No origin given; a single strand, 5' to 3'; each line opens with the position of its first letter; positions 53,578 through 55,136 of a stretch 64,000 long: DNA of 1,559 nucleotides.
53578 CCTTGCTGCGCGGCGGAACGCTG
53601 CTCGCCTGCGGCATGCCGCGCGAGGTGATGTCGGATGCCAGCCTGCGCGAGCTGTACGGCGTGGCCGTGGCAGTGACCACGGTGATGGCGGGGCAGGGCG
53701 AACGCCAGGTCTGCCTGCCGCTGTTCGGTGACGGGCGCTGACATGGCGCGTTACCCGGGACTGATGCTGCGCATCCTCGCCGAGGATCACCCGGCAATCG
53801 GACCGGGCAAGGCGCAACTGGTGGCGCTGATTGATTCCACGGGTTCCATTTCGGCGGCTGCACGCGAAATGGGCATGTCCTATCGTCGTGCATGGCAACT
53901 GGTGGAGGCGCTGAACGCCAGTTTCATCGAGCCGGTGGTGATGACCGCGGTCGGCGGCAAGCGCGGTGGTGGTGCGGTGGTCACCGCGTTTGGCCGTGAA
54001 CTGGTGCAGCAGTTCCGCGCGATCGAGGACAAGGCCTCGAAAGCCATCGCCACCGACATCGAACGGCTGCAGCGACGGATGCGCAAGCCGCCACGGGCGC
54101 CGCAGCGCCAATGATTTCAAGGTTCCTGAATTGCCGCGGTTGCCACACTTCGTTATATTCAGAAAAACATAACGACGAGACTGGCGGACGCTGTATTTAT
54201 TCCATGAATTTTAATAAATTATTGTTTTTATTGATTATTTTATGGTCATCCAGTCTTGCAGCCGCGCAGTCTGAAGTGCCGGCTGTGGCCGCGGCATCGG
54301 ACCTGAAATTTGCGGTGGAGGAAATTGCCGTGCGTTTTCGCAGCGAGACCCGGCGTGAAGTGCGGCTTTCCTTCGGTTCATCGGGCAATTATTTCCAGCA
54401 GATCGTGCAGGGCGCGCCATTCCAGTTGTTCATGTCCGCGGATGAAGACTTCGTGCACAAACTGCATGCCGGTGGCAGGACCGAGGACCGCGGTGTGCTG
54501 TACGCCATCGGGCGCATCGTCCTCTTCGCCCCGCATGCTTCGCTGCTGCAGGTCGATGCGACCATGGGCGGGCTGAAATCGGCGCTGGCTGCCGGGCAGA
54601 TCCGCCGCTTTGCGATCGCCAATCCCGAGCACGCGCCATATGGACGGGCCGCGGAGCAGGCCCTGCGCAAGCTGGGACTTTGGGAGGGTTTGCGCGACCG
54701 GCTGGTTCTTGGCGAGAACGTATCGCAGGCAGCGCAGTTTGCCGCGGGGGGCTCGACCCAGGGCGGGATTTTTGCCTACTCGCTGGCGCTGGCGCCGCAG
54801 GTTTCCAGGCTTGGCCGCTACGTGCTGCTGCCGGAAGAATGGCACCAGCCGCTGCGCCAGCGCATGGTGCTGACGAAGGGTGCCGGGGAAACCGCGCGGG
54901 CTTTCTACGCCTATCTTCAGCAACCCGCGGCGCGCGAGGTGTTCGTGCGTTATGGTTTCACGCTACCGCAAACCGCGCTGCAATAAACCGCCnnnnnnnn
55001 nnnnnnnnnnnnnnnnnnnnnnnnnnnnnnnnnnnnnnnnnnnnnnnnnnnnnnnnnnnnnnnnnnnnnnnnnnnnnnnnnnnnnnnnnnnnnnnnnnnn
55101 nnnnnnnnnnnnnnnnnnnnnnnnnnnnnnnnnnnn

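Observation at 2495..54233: Unexplained recurrent AT-rich element (core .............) at gene boundaries and inside coding N-termini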

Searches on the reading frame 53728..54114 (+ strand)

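Call 52: search_protein_families(library=pfam, proteins=[window:53728-54114:+], max_evalue=0.0001)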
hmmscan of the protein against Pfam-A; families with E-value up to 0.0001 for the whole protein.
window:53728-54114:+ (128 aa): 1 family
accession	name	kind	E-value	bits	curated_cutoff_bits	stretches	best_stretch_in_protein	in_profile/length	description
PF00126.33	HTH_1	-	4.7e-05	23.7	26.6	1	34-71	9-46/60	Bacterial regulatory helix-turn-helix protein, lysR family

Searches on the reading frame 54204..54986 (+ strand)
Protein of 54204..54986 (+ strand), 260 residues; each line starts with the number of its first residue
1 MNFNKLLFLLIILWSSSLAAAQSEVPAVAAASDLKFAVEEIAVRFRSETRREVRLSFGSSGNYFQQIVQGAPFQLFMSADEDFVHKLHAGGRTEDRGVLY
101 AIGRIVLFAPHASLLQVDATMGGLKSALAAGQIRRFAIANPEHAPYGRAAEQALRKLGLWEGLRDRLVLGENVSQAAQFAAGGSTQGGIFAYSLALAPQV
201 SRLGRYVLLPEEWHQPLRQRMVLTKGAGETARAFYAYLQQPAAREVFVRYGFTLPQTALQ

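Call 39: search_protein_families(library=pfam, proteins=[window:54204-54986:+], max_evalue=0.00001)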
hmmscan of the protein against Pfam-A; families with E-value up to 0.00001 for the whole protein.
window:54204-54986:+ (260 aa): 1 family
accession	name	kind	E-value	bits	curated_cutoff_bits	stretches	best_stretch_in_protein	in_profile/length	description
PF13531.11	SBP_bac_11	-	2.6e-55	188.1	25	1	28-253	3-227/227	Bacterial extracellular solute-binding protein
